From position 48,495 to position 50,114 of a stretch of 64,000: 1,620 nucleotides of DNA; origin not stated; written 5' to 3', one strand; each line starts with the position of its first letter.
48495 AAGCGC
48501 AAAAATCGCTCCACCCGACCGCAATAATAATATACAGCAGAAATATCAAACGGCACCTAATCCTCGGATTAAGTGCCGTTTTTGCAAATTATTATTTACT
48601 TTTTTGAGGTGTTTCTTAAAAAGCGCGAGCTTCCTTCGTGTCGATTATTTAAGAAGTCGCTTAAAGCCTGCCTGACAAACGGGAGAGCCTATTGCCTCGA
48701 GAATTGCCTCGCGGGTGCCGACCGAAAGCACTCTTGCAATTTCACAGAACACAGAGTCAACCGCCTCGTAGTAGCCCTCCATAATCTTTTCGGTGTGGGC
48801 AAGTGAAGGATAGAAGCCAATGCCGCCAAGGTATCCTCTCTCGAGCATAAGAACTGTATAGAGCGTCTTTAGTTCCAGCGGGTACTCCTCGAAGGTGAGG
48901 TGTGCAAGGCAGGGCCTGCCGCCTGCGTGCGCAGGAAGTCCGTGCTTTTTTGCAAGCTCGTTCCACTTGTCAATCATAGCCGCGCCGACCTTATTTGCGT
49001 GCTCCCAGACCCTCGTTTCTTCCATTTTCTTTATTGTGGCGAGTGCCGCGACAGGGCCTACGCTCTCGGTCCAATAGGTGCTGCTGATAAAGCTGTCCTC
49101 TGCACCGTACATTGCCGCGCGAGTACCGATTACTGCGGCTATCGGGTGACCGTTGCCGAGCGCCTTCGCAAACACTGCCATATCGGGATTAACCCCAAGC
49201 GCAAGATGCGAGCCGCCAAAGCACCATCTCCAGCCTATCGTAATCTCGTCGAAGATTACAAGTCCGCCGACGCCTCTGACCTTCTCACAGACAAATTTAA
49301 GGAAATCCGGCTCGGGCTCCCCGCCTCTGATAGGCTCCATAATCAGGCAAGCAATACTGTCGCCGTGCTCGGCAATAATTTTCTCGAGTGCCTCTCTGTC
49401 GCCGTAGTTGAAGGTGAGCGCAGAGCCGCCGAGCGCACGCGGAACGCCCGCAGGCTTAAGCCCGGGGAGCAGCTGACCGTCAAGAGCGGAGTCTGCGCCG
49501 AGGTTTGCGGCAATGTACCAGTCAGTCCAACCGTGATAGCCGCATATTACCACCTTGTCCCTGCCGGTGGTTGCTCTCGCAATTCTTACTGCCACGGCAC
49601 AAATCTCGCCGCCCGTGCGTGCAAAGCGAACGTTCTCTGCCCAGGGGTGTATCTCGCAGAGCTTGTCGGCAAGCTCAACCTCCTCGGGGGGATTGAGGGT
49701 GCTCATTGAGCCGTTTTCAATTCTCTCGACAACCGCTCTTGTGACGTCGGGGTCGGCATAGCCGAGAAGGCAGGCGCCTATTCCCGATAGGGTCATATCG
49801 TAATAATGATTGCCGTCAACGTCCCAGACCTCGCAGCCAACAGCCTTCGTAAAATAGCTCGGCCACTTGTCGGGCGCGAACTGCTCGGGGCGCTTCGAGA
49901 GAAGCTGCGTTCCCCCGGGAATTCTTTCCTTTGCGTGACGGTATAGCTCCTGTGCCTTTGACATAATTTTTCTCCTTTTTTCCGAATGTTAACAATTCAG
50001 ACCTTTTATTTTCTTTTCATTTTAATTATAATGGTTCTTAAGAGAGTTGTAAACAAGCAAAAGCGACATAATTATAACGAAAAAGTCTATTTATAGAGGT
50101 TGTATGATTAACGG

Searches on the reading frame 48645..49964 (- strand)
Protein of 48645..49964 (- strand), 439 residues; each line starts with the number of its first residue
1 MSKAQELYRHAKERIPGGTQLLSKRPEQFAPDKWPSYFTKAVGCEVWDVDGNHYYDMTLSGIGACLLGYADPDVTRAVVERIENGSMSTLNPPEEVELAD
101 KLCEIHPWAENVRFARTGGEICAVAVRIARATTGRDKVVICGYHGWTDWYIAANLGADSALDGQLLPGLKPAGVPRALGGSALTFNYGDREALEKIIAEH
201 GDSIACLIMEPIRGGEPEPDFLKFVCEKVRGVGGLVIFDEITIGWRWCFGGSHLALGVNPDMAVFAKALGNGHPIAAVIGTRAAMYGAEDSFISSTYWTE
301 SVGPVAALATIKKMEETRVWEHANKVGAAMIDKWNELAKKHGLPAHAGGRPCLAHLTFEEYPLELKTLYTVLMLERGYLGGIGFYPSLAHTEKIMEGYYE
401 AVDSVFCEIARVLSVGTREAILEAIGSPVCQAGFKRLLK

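Call 19: search_protein_families(library=pfam, proteins=[window:48645-49964:-], max_evalue=0.001)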
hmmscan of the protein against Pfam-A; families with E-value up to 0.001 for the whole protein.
window:48645-49964:- (439 aa): 1 family
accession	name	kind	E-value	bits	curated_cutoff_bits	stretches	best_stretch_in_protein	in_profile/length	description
PF00202.27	Aminotran_3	-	1.4e-39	136.4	30.5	1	36-341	11-333/403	Aminotransferase class-III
